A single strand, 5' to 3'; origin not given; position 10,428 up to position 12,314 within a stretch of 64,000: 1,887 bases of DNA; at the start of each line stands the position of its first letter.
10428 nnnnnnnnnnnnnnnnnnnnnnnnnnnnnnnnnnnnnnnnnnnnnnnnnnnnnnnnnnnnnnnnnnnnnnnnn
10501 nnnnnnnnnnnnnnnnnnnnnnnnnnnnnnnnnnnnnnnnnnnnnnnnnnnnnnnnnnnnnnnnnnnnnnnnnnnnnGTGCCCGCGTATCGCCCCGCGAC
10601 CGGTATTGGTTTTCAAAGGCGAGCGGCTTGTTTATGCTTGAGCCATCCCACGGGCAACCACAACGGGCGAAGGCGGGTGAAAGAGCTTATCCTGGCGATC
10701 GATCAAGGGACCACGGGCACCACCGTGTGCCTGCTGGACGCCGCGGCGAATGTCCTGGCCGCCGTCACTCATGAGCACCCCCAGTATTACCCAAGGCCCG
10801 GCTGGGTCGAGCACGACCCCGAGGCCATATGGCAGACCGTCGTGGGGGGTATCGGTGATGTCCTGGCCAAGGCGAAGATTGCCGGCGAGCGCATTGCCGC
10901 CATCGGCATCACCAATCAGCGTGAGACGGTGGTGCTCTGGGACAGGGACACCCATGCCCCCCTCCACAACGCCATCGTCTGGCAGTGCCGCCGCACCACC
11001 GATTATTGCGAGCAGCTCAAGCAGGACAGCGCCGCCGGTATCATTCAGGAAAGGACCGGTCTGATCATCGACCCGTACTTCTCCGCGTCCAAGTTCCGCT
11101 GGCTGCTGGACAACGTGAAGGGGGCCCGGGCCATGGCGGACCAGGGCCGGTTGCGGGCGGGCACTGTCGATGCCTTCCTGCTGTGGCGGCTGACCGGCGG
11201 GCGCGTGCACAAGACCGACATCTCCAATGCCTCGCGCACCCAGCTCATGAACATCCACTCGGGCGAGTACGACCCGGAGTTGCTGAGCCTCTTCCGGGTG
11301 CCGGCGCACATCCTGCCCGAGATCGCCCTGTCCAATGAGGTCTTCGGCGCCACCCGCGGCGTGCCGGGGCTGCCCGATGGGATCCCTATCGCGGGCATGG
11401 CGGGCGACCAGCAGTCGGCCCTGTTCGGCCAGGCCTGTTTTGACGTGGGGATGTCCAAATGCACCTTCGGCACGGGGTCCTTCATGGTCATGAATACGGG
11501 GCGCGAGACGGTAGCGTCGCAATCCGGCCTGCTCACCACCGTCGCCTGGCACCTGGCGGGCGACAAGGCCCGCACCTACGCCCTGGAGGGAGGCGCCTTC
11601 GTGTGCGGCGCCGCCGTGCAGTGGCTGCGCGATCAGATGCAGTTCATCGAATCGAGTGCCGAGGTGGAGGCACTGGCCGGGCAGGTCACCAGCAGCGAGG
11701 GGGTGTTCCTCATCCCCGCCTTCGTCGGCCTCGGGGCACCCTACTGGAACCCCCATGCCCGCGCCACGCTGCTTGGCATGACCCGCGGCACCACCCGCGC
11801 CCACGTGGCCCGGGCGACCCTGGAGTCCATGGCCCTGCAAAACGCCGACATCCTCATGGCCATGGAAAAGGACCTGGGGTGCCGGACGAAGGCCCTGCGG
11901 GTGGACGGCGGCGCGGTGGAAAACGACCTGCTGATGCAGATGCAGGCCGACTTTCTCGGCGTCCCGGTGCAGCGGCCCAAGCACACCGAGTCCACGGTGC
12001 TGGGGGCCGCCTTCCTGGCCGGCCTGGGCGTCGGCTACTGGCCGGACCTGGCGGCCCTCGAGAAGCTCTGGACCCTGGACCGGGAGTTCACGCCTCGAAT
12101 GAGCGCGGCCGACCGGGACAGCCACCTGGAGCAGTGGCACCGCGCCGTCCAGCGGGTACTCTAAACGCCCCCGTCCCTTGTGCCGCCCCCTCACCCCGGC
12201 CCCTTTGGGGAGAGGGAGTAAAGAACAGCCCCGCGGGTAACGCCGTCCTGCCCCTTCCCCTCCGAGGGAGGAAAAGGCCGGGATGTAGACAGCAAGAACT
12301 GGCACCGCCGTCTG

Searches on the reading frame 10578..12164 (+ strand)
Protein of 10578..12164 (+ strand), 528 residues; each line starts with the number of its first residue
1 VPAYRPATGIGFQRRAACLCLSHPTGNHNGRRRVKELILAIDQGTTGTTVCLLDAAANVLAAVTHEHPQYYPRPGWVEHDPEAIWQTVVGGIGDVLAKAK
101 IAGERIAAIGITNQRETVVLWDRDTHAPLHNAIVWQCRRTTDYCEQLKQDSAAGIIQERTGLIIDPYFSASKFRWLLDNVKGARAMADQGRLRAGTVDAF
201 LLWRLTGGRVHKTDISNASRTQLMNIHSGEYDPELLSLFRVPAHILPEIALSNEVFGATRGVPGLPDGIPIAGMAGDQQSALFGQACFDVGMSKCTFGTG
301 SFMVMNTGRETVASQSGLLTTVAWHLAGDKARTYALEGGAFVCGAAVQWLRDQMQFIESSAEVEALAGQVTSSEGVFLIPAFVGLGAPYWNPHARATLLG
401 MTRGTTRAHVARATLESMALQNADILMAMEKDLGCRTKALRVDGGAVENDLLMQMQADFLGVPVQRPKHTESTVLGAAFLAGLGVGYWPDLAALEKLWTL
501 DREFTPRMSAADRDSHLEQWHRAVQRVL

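Call 11: search_protein_families(library=pfam, proteins=[window:10578-12164:+], max_evalue=0.01)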
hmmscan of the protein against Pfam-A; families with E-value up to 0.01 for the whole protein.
window:10578-12164:+ (528 aa): 3 families
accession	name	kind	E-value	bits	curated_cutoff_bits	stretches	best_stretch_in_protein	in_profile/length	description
PF00370.27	FGGY_N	-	1.3e-71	241.6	28.8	1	38-284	2-245/245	FGGY family of carbohydrate kinases, N-terminal domain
PF02782.22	FGGY_C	-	2.6e-43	148.5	27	1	295-483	3-196/198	FGGY family of carbohydrate kinases, C-terminal domain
PF24256.1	DUF7457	-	0.0083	16.5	27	0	481-502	13-34/55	Family of unknown function (DUF7457)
